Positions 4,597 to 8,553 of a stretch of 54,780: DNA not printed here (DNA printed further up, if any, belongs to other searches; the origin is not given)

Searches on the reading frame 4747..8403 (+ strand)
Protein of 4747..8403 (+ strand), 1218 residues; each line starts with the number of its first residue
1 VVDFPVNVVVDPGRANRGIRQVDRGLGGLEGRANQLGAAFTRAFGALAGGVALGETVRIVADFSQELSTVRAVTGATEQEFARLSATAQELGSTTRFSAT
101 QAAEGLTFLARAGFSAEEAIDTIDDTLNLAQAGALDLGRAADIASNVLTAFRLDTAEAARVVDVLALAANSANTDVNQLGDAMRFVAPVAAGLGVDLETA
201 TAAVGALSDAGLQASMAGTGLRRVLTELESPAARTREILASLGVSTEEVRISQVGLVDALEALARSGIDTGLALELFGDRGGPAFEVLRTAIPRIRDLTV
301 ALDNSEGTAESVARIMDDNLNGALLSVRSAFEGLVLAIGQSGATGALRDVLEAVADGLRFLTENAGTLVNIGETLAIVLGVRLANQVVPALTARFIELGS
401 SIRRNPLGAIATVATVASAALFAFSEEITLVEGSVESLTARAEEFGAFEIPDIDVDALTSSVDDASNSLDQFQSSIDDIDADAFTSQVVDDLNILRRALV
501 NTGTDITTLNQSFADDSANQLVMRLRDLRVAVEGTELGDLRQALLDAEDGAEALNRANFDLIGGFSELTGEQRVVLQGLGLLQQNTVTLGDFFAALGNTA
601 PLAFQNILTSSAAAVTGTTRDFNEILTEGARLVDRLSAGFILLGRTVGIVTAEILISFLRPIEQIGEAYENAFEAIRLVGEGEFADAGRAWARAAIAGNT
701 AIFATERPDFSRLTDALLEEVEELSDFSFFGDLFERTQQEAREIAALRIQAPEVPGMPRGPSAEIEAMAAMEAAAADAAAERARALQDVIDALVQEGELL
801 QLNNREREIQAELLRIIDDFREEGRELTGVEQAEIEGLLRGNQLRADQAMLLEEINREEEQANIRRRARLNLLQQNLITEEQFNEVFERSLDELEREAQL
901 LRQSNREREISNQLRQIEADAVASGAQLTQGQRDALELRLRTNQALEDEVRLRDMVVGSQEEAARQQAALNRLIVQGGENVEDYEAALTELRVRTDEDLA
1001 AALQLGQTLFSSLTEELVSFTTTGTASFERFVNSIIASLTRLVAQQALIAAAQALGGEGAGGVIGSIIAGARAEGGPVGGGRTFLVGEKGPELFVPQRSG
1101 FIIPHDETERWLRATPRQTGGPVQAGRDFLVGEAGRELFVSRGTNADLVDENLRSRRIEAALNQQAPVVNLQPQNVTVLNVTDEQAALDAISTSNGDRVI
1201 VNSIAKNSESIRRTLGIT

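Call 10: search_protein_families(library=pfam, proteins=[window:4747-8403:+])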
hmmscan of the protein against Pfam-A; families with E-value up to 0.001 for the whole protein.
window:4747-8403:+ (1218 aa): 2 families
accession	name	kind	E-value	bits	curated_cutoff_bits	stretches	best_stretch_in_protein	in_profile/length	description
PF10145.14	PhageMin_Tail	-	4.8e-42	144.5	33.2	1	86-265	2-182/201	Phage-related minor tail protein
PF09718.15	Tape_meas_lam_C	-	1.6e-09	38.1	23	1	1004-1051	27-74/76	Lambda phage tail tape-measure protein (Tape_meas_lam_C)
